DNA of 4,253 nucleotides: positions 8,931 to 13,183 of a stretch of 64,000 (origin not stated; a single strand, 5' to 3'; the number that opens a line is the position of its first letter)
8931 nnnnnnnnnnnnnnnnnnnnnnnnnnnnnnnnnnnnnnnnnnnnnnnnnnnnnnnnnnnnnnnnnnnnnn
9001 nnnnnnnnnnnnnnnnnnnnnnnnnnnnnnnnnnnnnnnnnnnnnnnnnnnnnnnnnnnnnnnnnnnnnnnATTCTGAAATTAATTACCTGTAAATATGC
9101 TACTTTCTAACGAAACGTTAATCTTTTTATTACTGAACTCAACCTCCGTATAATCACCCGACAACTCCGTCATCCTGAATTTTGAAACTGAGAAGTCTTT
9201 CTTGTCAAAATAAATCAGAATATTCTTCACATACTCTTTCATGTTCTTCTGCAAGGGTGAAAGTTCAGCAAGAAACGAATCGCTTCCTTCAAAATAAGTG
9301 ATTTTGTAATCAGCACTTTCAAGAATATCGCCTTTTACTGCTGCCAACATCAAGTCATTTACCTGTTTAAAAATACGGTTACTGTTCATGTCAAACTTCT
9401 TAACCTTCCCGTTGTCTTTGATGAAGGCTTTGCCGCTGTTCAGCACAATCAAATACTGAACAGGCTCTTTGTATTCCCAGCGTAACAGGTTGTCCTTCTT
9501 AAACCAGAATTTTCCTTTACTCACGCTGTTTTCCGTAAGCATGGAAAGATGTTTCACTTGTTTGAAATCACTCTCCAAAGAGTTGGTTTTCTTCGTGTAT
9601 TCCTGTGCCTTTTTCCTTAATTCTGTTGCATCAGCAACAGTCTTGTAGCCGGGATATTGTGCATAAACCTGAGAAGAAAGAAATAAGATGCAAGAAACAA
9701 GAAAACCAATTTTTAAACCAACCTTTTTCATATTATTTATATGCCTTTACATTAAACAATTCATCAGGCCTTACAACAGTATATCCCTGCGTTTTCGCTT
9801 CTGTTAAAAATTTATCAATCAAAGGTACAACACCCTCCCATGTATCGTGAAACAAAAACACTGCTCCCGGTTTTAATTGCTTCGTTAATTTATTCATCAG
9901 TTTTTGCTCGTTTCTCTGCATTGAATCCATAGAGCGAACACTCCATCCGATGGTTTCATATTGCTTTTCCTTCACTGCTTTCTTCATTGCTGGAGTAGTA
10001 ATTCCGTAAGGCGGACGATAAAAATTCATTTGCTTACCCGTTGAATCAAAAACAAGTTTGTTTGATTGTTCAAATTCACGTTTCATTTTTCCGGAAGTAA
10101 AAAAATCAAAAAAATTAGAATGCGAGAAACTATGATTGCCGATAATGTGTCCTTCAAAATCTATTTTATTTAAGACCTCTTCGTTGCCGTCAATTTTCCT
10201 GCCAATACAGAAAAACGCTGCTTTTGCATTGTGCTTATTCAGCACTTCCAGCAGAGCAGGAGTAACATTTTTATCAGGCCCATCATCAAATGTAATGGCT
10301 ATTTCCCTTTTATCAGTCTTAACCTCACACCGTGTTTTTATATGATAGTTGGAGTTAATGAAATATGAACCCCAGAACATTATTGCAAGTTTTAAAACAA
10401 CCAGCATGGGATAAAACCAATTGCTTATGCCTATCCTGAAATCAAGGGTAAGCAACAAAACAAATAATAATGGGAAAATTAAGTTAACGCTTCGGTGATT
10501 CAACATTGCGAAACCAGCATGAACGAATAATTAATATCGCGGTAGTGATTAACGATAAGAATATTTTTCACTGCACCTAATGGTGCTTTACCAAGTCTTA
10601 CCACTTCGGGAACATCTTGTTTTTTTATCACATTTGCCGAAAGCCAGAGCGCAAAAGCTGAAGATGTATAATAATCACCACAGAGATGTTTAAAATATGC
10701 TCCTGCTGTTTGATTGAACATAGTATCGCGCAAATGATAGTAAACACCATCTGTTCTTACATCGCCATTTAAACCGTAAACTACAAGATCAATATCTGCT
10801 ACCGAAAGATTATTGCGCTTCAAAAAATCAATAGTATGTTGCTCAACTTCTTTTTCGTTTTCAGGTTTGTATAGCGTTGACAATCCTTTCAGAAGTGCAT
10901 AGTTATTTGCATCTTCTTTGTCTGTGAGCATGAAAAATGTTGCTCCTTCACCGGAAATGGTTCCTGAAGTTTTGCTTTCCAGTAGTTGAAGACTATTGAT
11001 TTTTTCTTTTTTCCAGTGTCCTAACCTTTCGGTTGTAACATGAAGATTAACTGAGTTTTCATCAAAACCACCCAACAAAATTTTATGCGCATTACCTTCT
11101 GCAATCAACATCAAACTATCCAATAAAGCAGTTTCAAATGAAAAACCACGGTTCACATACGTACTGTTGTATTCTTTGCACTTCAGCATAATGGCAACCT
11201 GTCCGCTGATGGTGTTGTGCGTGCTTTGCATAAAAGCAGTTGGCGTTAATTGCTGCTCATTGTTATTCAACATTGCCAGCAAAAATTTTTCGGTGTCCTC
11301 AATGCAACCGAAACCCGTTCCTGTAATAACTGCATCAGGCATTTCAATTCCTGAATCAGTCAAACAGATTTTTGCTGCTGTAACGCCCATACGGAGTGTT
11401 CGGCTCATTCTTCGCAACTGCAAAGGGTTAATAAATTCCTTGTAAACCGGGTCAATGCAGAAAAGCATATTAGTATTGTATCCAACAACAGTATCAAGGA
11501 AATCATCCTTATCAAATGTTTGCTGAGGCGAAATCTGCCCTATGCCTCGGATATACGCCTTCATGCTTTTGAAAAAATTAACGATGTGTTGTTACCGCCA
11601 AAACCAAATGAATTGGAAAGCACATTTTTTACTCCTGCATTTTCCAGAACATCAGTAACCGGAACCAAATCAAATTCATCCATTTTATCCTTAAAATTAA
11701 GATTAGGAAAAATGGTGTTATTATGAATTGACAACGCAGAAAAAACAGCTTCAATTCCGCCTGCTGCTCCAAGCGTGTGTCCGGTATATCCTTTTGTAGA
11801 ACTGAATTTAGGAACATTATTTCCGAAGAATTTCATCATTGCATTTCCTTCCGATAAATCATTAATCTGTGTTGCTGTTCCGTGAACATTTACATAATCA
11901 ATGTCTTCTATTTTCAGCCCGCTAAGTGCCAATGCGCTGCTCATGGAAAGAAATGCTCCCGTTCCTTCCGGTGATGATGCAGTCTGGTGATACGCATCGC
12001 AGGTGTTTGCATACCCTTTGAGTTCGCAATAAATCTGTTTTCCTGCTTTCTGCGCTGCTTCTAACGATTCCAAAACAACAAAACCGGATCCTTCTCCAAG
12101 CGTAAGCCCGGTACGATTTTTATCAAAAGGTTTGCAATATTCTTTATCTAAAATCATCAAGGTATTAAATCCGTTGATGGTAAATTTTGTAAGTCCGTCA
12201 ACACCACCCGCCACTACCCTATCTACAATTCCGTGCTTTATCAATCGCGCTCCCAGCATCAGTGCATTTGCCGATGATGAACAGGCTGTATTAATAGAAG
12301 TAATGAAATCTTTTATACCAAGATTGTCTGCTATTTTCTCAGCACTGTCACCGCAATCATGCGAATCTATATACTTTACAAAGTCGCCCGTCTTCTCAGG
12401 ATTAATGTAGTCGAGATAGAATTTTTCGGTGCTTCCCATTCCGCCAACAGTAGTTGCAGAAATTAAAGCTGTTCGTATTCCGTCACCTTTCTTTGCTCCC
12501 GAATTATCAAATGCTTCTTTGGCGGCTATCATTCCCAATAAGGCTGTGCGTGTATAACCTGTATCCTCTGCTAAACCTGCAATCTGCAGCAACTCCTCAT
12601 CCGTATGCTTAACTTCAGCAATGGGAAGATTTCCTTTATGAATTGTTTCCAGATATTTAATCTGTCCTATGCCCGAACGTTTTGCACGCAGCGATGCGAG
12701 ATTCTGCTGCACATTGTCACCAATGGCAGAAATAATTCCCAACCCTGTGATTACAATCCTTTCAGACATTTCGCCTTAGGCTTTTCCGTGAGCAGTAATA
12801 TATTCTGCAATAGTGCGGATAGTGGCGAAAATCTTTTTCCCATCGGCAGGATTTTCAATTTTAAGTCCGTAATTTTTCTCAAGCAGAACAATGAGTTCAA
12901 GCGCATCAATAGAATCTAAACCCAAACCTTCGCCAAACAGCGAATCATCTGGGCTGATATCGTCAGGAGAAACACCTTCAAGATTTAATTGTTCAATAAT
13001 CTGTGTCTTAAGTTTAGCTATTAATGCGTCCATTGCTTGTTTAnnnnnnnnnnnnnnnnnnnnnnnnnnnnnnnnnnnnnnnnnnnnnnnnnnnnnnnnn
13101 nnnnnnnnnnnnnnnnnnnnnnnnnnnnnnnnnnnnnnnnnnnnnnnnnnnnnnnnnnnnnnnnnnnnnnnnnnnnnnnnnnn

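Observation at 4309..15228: An 11-gene translationally coupled operon: an aryl-polyene/flexirubin-type lipid pathway with an S46 dipeptidyl-peptidase and a WG-repeat protein appended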

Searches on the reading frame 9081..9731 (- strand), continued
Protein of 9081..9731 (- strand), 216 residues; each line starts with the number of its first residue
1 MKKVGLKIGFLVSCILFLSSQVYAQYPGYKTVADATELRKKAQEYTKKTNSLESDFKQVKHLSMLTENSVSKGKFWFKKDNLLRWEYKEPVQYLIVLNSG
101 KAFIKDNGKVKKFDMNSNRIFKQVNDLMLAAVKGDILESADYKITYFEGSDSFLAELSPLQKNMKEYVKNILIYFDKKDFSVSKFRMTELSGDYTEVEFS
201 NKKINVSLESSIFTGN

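Call 52: search_protein_families(library=pfam, proteins=[L071:986-1429:+, L026:11757-12980:+, L016:10347-11861:+, L057:3426-7274:+, L072:1827-2576:+, L091:19-900:+, L087:18550-19824:+, L037:424-1563:+, L035:4355-4948:+, L028:18702-19235:+], max_evalue=0.0001)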
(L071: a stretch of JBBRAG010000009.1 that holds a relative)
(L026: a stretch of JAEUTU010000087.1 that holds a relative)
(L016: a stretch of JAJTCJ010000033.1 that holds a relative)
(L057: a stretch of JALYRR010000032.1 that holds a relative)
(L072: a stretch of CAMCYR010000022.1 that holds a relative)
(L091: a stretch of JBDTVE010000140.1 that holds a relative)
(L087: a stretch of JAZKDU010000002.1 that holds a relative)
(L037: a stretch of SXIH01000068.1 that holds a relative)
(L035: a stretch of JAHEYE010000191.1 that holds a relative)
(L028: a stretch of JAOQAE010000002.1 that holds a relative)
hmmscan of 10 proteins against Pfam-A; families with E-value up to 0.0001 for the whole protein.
L071:986-1429:+ (147 aa): 0 families

L026:11757-12980:+ (407 aa): 2 families
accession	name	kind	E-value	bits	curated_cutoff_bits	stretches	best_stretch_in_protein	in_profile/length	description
PF00535.33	Glycos_transf_2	-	1.8e-24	87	23.3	1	19-143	1-128/168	Glycosyl transferase family 2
PF09835.14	DUF2062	-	1.2e-18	67.9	27.4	1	276-397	20-141/147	Uncharacterized protein conserved in bacteria (DUF2062)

L016:10347-11861:+ (504 aa): 11 families
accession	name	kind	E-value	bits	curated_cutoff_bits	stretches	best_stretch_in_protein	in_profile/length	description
PF13450.12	NAD_binding_8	-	2.2e-13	50.7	21.9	1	8-75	1-68/68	NAD(P)-binding Rossmann-like domain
PF01593.30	Amino_oxidase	-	2.9e-10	40.5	19.8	1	13-277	1-260/443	Flavin containing amine oxidoreductase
PF01266.30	DAO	-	4.2e-10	40.1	27.9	1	5-40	1-37/353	FAD dependent oxidoreductase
PF00890.30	FAD_binding_2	-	2.9e-07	30.5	20.4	1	5-42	1-38/414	FAD binding domain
PF00070.33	Pyr_redox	-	4.5e-07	30.7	22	0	6-39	2-35/82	Pyridine nucleotide-disulphide oxidoreductase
PF07992.20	Pyr_redox_2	-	8.7e-07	29.1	26.1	0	4-37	1-34/291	Pyridine nucleotide-disulphide oxidoreductase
PF03486.20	HI0933_like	-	1.4e-06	28.4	50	0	5-42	2-39/244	HI0933-like protein Rossmann domain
PF01946.23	Thi4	-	1.4e-06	28.1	26.2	1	2-41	16-56/235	Thi4 family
PF12831.13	FAD_oxidored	-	6.8e-06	26.1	27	1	5-42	1-38/416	FAD dependent oxidoreductase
PF01494.25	FAD_binding_3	-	1.3e-05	25.1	22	0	4-36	2-34/349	FAD binding domain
PF01134.28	GIDA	-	3.8e-05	23.4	22.1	0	5-35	1-31/391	Glucose inhibited division protein A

L057:3426-7274:+ (1282 aa): 9 families
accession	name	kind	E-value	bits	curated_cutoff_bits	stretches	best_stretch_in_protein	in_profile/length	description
PF01553.26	Acyltransferase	-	4.5e-20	72.3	23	1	893-1005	8-131/132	Acyltransferase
PF03176.21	MMPL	-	6.2e-18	65.3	20.5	2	205-415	81-301/333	MMPL family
PF13649.12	Methyltransf_25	-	1.4e-10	42.1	27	1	1114-1207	1-97/97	Methyltransferase domain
PF08241.18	Methyltransf_11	-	2.3e-08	35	21.2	1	1116-1211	2-95/95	Methyltransferase domain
PF13847.12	Methyltransf_31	-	2.7e-07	30.8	27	1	1114-1216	7-120/145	Methyltransferase domain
PF08242.18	Methyltransf_12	-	5.2e-07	30.8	30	1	1116-1209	2-98/98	Methyltransferase domain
PF00891.24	Methyltransf_2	-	4.4e-06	26.6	22.3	1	1113-1215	65-168/210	O-methyltransferase domain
PF13489.12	Methyltransf_23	-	1.1e-05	25.7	27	1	1104-1227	17-132/164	Methyltransferase domain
PF05175.20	MTS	-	4.1e-05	23.7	23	1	1108-1180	27-103/170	Methyltransferase small domain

L072:1827-2576:+ (249 aa): 2 families
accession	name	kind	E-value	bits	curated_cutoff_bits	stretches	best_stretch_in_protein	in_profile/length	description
PF00005.33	ABC_tran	-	5e-33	115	25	1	25-167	2-136/137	ABC transporter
PF13304.12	AAA_21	-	5.5e-09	37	27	0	139-197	237-298/304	AAA domain, putative AbiEii toxin, Type IV TA system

L091:19-900:+ (293 aa): 1 family
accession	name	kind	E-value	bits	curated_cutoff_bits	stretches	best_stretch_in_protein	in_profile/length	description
PF03279.18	Lip_A_acyltrans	-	1.4e-15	57.8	22.3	1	92-288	101-290/295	Bacterial lipid A biosynthesis acyltransferase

L087:18550-19824:+ (424 aa): 3 families
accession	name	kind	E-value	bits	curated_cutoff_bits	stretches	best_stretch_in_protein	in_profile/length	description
PF12698.13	ABC2_membrane_3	-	2.5e-24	86.5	31.6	1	22-415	4-346/347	ABC-2 family transporter protein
PF01061.29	ABC2_membrane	-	4.5e-19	69.3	26.9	1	221-386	51-209/211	ABC-2 type transporter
PF12679.13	ABC2_membrane_2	-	6.8e-08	32.5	27.2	1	5-370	1-215/283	ABC-2 family transporter protein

L037:424-1563:+ (379 aa): 2 families
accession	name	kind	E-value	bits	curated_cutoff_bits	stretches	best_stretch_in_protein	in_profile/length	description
PF08541.16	ACP_syn_III_C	-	6.5e-13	49.1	26.6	1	284-361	2-74/90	3-Oxoacyl-[acyl-carrier-protein (ACP)] synthase III C terminal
PF00108.29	Thiolase_N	-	4.4e-05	23.4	26.4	0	65-163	23-123/260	Thiolase, N-terminal domain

L035:4355-4948:+ (197 aa): 1 family
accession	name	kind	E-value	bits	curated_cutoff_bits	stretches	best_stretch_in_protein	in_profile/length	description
PF04238.17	DUF420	-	7.5e-41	139.9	30.5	1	49-191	1-130/130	Protein of unknown function (DUF420)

L028:18702-19235:+ (177 aa): 1 family
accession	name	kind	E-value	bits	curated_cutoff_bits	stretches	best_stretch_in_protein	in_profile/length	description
PF04264.18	YceI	-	6.6e-33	114.6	23.7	1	26-174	6-149/150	YceI-like domain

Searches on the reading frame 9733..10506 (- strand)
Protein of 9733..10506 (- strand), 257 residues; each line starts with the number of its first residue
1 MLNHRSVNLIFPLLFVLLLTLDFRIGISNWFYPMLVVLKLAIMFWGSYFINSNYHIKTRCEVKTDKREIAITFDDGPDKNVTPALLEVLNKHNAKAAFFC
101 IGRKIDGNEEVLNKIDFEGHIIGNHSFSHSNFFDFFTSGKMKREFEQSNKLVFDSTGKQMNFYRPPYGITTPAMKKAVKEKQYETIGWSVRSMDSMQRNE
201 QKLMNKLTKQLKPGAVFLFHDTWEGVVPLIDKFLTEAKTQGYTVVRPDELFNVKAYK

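Call 3: search_protein_families(library=pfam, proteins=[window:9733-10506:-], max_evalue=0.01)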
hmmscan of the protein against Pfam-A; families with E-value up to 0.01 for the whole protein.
window:9733-10506:- (257 aa): 1 family
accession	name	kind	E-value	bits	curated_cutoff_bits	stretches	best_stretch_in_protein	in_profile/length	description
PF01522.26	Polysacc_deac_1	-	2.7e-31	108.6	23.1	1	62-185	2-123/124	Polysaccharide deacetylase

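Call 7: search_protein_families(library=ncbifam, proteins=[window:9733-10506:-], max_evalue=0.001)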
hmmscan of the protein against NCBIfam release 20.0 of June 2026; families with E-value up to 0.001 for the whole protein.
window:9733-10506:- (257 aa): 8 families
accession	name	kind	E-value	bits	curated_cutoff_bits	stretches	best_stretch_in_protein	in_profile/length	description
TIGR02764.1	spore_ybaN_pdaB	equivalog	1e-37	129.8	237.4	1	62-250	1-190/191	polysaccharide deacetylase family sporulation protein PdaB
NF045820.1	PgAcgDacpgdA_Strep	equivalog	2.6e-36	125.4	800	1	46-254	247-451/463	peptidoglycan-N-acetylglucosamine deacetylase PgdA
TIGR02884.1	spore_pdaA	equivalog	3.2e-35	121.9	298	1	63-250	33-223/224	delta-lactam-biosynthetic de-N-acetylase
NF045821.1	PgAcgDacpgdA1_Bac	equivalog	9.1e-34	116.6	400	1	65-253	86-277/282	peptidoglycan-N-acetylglucosamine deacetylase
TIGR04243.1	nodulat_NodB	equivalog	3.7e-31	108.2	240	1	67-222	2-157/197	chitooligosaccharide deacetylase NodB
TIGR02873.1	spore_ylxY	hypoth_equivalog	1.2e-28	100.1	391.5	1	65-250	83-266/268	probable sporulation protein, polysaccharide deacetylase family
NF045822.1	PgAcgDacpgdA2_Bac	equivalog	6.6e-23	81.4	400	1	67-244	69-255/274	peptidoglycan-N-acetylglucosamine deacetylase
TIGR03006.1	pepcterm_polyde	equivalog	2.9e-09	36.4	276.2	1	82-170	36-124/272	XrtA system polysaccharide deacetylase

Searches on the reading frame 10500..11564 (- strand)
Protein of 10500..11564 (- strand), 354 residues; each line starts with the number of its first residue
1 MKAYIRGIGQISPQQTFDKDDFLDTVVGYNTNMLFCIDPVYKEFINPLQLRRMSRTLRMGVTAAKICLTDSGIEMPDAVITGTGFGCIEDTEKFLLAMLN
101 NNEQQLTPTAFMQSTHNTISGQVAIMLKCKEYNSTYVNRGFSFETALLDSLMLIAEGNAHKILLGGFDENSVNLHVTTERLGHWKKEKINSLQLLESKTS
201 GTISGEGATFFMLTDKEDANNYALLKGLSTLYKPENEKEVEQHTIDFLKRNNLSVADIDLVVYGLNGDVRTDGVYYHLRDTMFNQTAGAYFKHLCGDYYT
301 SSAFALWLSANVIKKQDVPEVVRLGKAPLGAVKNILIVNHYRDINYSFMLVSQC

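Call 3: search_protein_families(library=pfam, proteins=[window:10500-11564:-], max_evalue=0.01)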
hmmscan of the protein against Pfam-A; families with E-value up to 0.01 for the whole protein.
window:10500-11564:- (354 aa): 2 families
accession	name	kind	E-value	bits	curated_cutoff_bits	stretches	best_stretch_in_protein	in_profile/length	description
PF13723.12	Ketoacyl-synt_2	-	9.2e-13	48.7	25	1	42-170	19-141/223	Beta-ketoacyl synthase, N-terminal domain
PF00109.32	ketoacyl-synt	-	1.4e-08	35.1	20.8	1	35-219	69-252/252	Beta-ketoacyl synthase, N-terminal domain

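Call 7: search_protein_families(library=ncbifam, proteins=[window:10500-11564:-], max_evalue=0.001)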
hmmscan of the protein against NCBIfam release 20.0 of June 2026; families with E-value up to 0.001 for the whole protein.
window:10500-11564:- (354 aa): 6 families
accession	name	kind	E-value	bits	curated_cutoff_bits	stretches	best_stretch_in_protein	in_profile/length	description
TIGR03150.1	fabF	equivalog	1.5e-15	56.8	493.75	1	40-220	55-245/407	beta-ketoacyl-ACP synthase II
NF005589.0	PRK07314.1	subfamily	1e-12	47.6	387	1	41-220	59-248/413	beta-ketoacyl-ACP synthase II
NF006274.0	PRK08439.1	equivalog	6.4e-08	31.8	621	1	4-220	26-246/406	beta-ketoacyl-ACP synthase II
NF005084.0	PRK06519.1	equivalog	4.8e-07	29.2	320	1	98-263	131-303/397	beta-ketoacyl-ACP synthase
NF006434.0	PRK08722.1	equivalog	8.7e-05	21.5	759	1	3-219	27-247/414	beta-ketoacyl-ACP synthase II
NF058662.1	cispenta_AmcF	equivalog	0.00018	20.6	325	0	145-221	134-207/369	cispentacin biosynthesis acyltransferase subunit AmcF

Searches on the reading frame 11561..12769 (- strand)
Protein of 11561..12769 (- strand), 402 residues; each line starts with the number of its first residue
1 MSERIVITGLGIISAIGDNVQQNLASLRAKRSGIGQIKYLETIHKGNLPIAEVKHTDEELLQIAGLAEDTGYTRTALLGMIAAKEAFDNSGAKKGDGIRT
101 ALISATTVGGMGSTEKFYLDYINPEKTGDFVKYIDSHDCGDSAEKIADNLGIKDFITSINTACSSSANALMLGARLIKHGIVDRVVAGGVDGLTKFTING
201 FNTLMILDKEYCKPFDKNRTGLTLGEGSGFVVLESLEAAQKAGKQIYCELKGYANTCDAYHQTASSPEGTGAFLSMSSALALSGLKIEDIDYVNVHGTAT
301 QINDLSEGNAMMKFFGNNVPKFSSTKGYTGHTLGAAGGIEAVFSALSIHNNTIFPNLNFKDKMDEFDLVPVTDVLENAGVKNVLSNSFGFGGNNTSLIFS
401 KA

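Call 3: search_protein_families(library=pfam, proteins=[window:11561-12769:-], max_evalue=0.01)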
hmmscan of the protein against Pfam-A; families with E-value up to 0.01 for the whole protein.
window:11561-12769:- (402 aa): 4 families
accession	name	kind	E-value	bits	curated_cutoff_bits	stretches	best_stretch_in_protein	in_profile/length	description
PF02801.28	Ketoacyl-synt_C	-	1.4e-28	99.7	20.8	1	247-359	1-118/119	Beta-ketoacyl synthase, C-terminal domain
PF00109.32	ketoacyl-synt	-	5.8e-27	95.3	20.8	1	3-239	2-252/252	Beta-ketoacyl synthase, N-terminal domain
PF00108.29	Thiolase_N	-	1.7e-05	24.7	26.4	1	150-197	70-119/260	Thiolase, N-terminal domain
PF03719.21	Ribosomal_S5_C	-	0.0097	15.8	21.5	0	371-391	25-44/71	Ribosomal protein S5, C-terminal domain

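Call 7: search_protein_families(library=ncbifam, proteins=[window:11561-12769:-], max_evalue=0.001)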
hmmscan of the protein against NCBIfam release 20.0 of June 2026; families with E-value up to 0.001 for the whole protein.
window:11561-12769:- (402 aa): 32 families (the best 25 are shown)
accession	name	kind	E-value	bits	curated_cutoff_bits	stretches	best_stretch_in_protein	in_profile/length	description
TIGR03150.1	fabF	equivalog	5.8e-93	311.8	493.75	1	4-399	2-406/407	beta-ketoacyl-ACP synthase II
NF006618.0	PRK09185.1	subfamily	8.2e-93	311.5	407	1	3-401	3-392/394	beta-ketoacyl-ACP synthase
NF005589.0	PRK07314.1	subfamily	1.6e-90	303.8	387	1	2-401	3-411/413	beta-ketoacyl-ACP synthase II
NF004970.0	PRK06333.1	subfamily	1.7e-74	251.2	525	1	2-401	3-421/424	beta-ketoacyl-ACP synthase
NF004618.0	PRK05952.1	equivalog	4.4e-72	243.1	455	1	4-401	3-382/384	beta-ketoacyl-ACP synthase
NF006274.0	PRK08439.1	equivalog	7.1e-70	235.8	621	1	3-401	2-405/406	beta-ketoacyl-ACP synthase II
NF005076.0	PRK06501.1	equivalog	6.3e-67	226.3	629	1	5-401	13-422/425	beta-ketoacyl-ACP synthase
NF058662.1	cispenta_AmcF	equivalog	8.4e-63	212.6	325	1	5-400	2-368/369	cispentacin biosynthesis acyltransferase subunit AmcF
NF005935.0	PRK07967.1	equivalog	2.3e-61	207.8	630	1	3-401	2-403/406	beta-ketoacyl-ACP synthase I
NF006587.0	PRK09116.1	equivalog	6.9e-59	199.6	470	1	3-401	2-406/408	beta-ketoacyl-ACP synthase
NF005916.1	PRK07910.1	equivalog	8.7e-57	192.9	560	1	4-401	13-417/418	KasA/KasB family beta-ketoacyl-ACP synthase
NF005490.0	PRK07103.1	equivalog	4.4e-54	184.1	445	1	2-401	3-412/414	polyketide beta-ketoacyl:acyl carrier protein synthase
NF006434.0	PRK08722.1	equivalog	5.4e-54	183.6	759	1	3-401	4-413/414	beta-ketoacyl-ACP synthase II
NF045894.1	PKS_plus_SDR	equivalog_domain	8.2e-27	93.3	1740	1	145-362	155-379/1515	type I polyketide synthase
NF053555.1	prodigi_MBC_PigJ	equivalog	8.7e-24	83.8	900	1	142-399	492-756/759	prodigiosin MBC biosynthesis protein PigJ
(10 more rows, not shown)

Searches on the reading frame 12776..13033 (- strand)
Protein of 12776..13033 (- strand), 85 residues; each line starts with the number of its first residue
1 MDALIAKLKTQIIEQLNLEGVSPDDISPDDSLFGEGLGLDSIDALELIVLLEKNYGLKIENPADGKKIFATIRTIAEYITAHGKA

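Call 3: search_protein_families(library=pfam, proteins=[window:12776-13033:-], max_evalue=0.01)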
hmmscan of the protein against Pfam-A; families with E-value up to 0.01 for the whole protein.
window:12776-13033:- (85 aa): 1 family
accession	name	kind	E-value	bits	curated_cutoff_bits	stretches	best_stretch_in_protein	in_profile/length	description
PF00550.31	PP-binding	-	8.9e-11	42.3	20.8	1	12-78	7-66/67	Phosphopantetheine attachment site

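Call 7: search_protein_families(library=ncbifam, proteins=[window:12776-13033:-], max_evalue=0.001)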
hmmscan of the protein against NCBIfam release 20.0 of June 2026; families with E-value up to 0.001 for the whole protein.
window:12776-13033:- (85 aa): 15 families
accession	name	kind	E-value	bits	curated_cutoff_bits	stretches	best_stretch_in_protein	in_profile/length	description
NF006617.0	PRK09184.1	subfamily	6e-24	83.9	70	1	2-82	12-93/96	phosphopantetheine-binding protein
TIGR00517.1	acyl_carrier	equivalog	8.3e-11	41.6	70.45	1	2-81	2-75/77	acyl carrier protein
NF002148.0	PRK00982.1-2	subfamily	1.9e-10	40.4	71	1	2-82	3-77/79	acyl carrier protein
NF003757.0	PRK05350.1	equivalog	1.8e-09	37.6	65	1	6-81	9-75/83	acyl carrier protein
NF058660.1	cispen_ACP_AmcB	equivalog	4.5e-09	36.3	80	1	7-81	5-77/80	cispentacin biosynthesis acyl carrier protein AmcB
NF002149.0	PRK00982.1-3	equivalog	7.3e-09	35.4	106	1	2-83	2-77/78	acyl carrier protein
NF002150.0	PRK00982.1-4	subfamily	1.6e-08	34.7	66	1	4-82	6-78/80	acyl carrier protein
NF002151.0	PRK00982.1-5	equivalog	2e-08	34.3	92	1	2-82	2-76/78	acyl carrier protein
NF052616.1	ACP_for_OlsHI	equivalog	2.4e-08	34.2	130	1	1-82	1-80/83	ornithine lipid biosynthesis acyl carrier protein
NF002147.0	PRK00982.1-1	equivalog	4.9e-07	29.5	84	1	6-82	10-80/83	acyl carrier protein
NF005798.0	PRK07639.1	equivalog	1.2e-05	25.6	100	1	5-81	7-80/91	petrobactin biosynthesis protein AsbD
NF005480.0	PRK07081.1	equivalog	1.5e-05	24.9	72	1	12-81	8-75/83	acyl carrier protein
NF040636.1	AcpM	exception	3.4e-05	23.8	146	1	4-79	6-75/93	meromycolate extension acyl carrier protein AcpM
NF003464.0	PRK05087.1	equivalog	0.00035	20.5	68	1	9-77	4-72/78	D-alanine--poly(phosphoribitol) ligase subunit DltC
NF009104.0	PRK12449.1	equivalog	0.00086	19.2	70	1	7-81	9-77/80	acyl carrier protein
